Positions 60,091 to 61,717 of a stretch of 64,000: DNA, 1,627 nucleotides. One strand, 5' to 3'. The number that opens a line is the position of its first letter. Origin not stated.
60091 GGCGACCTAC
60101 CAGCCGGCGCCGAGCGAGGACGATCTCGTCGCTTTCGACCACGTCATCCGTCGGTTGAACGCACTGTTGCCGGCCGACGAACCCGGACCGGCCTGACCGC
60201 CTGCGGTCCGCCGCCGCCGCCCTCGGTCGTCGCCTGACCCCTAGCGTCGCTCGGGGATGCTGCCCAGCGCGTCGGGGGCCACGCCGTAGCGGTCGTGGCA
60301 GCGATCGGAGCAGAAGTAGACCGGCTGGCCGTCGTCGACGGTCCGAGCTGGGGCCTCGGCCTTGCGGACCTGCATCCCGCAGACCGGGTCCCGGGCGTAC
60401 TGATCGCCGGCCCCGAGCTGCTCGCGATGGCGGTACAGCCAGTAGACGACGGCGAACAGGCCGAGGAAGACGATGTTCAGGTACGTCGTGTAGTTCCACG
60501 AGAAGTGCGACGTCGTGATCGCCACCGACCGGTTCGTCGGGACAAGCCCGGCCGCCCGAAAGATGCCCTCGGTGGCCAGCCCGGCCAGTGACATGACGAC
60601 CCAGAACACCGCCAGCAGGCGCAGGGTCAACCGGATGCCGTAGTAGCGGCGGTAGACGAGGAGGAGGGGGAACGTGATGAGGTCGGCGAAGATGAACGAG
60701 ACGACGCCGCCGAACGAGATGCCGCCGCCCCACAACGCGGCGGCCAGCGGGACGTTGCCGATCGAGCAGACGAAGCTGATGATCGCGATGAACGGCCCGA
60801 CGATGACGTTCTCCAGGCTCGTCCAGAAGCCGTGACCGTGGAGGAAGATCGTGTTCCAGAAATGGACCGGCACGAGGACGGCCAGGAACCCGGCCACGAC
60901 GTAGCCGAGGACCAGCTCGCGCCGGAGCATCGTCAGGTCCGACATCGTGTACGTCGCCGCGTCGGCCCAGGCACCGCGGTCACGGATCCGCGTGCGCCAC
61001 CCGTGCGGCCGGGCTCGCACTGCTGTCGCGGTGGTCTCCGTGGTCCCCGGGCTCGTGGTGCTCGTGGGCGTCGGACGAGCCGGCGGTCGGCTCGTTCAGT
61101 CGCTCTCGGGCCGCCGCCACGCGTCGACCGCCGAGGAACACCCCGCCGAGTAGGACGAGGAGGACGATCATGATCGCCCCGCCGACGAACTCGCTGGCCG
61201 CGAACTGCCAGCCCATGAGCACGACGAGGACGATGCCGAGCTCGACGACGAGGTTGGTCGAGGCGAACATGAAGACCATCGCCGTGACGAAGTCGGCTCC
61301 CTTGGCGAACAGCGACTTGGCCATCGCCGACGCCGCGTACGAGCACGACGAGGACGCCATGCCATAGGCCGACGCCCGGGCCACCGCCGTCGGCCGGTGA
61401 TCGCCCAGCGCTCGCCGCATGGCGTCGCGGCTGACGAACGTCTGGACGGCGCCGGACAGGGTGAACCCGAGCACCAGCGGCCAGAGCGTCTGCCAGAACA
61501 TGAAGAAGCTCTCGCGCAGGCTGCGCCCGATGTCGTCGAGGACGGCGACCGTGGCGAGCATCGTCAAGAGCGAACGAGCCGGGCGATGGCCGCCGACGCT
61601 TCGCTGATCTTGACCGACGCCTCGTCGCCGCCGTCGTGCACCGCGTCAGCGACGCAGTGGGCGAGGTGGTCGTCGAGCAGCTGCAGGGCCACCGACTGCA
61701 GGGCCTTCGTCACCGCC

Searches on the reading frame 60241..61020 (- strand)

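Call 36: search_protein_families(library=pfam, proteins=[window:60241-61020:-], max_evalue=0.001)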
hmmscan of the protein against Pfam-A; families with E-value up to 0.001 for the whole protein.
window:60241-61020:- (259 aa): 2 families
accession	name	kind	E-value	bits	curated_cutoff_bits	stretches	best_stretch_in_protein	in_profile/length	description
PF03773.19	ArsP_1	-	2.6e-24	86.3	32.3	1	22-150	168-292/294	Predicted permease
PF04945.19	YHS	-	4.9e-07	30.1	30.3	1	210-246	2-37/47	YHS domain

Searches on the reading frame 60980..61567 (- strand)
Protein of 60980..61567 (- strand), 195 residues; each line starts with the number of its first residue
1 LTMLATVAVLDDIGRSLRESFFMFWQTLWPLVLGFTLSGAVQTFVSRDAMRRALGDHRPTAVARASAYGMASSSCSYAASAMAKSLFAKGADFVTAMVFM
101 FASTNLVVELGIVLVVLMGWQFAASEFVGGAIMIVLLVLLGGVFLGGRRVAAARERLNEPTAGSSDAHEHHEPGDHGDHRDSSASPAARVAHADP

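Call 36: search_protein_families(library=pfam, proteins=[window:60980-61567:-], max_evalue=0.001)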
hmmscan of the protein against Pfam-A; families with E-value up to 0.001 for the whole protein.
window:60980-61567:- (195 aa): 1 family
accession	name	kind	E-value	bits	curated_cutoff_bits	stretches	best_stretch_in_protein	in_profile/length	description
PF03773.19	ArsP_1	-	5.5e-31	108.3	32.3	1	23-141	12-131/294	Predicted permease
